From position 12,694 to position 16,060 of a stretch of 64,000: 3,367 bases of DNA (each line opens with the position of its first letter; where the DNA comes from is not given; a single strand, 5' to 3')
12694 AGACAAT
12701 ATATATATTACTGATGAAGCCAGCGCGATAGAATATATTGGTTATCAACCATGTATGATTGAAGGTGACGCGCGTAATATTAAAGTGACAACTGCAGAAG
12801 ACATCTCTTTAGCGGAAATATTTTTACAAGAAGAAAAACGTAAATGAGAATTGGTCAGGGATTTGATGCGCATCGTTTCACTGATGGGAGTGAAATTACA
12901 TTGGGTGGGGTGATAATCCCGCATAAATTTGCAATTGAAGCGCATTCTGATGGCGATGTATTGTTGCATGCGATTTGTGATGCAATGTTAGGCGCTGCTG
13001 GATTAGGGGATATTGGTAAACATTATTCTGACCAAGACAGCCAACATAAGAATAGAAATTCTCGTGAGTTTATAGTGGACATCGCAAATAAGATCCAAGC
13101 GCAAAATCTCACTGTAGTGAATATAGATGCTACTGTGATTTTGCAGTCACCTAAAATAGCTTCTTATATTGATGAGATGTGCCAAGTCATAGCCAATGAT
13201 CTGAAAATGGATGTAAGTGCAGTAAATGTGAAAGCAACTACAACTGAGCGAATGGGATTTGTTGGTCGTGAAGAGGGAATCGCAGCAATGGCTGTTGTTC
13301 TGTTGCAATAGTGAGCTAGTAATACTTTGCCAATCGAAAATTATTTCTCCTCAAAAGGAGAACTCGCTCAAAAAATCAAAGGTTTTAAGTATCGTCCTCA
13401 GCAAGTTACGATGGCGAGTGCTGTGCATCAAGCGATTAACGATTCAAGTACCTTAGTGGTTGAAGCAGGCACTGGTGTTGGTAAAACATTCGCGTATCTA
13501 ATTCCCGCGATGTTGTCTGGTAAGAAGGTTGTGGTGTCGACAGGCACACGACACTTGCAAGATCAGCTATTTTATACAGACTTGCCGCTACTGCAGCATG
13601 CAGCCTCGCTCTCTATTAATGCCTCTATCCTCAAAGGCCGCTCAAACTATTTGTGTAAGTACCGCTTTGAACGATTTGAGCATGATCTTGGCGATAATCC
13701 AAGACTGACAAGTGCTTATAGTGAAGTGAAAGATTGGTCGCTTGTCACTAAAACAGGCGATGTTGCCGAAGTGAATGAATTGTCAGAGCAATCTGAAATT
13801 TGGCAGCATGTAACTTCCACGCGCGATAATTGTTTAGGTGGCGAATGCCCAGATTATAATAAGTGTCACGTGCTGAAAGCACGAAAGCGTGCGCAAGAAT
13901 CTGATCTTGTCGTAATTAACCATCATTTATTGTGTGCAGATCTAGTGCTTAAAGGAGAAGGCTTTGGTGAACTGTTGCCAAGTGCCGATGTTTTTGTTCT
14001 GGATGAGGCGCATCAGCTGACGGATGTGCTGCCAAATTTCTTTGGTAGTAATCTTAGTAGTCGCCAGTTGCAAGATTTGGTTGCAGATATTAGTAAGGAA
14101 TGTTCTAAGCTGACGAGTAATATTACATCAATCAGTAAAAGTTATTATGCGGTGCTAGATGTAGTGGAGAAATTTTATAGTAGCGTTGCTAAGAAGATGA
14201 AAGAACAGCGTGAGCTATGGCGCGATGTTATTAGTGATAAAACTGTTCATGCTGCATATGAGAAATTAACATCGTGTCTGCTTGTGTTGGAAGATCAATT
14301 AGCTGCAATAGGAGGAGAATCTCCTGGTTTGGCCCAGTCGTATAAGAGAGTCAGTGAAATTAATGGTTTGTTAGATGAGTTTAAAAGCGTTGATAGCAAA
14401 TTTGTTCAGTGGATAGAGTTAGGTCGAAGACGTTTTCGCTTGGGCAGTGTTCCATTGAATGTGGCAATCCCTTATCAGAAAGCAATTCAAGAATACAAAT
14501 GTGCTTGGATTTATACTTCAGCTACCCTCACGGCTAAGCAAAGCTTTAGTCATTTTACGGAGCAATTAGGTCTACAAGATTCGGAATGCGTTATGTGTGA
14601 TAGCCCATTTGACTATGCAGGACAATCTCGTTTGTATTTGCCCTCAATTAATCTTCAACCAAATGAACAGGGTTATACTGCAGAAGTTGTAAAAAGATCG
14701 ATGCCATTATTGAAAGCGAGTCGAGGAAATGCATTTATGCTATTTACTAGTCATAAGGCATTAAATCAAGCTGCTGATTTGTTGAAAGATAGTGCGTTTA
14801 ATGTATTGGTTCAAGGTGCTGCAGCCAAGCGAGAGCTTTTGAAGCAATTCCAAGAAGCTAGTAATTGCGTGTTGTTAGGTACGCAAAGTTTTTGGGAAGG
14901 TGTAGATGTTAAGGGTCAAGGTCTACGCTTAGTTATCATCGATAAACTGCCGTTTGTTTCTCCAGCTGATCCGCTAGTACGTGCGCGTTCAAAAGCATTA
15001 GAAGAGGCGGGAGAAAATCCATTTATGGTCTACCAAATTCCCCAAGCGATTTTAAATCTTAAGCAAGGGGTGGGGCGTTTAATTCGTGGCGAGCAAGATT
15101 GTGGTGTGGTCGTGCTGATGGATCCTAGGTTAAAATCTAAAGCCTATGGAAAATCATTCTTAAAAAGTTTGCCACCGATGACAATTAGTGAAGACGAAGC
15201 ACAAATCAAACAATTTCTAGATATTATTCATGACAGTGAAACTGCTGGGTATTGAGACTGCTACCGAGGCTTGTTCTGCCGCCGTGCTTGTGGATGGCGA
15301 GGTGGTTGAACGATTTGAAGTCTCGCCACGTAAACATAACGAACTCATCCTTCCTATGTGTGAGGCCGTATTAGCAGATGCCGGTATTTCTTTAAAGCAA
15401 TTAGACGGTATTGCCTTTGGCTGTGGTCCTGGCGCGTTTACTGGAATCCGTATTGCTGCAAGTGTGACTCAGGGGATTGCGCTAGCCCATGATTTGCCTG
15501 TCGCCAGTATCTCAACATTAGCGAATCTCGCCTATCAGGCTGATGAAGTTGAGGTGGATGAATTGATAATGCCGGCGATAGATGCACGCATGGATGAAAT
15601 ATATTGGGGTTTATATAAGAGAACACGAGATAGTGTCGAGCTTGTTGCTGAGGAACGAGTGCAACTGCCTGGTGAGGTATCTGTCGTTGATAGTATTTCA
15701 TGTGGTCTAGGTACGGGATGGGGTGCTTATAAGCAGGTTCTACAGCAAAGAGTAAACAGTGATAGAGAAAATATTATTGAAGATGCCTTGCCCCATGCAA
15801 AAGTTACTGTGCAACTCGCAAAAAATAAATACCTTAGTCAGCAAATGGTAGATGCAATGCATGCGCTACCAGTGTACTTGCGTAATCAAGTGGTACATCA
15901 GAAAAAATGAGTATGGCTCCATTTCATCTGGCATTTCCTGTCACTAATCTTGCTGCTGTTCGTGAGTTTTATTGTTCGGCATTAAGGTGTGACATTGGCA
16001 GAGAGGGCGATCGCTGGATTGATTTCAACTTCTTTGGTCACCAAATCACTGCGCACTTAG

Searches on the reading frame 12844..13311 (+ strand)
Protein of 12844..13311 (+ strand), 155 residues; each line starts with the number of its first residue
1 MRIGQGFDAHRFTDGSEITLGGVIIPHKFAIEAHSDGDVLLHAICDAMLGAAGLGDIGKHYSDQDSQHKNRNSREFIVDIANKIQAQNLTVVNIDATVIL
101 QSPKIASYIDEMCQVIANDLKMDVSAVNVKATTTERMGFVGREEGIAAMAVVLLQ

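Call 52: search_protein_families(library=pfam, proteins=[window:12844-13311:+], max_evalue=0.000001)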
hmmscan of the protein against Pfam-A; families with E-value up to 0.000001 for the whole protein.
window:12844-13311:+ (155 aa): 1 family
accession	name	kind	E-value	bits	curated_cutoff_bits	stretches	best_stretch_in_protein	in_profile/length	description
PF02542.21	YgbB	-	7.3e-63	212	26.7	1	1-154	1-154/155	YgbB family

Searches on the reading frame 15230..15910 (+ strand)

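Call 53: search_protein_families(library=pfam, proteins=[window:15230-15910:+], max_evalue=0.000001)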
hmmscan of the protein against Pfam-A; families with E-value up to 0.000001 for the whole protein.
window:15230-15910:+ (226 aa): 1 family
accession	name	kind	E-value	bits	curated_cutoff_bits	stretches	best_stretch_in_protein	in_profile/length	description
PF00814.31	TsaD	-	1.3e-30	107.5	24.8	1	31-222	24-260/264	tRNA N6-adenosine threonylcarbamoyltransferase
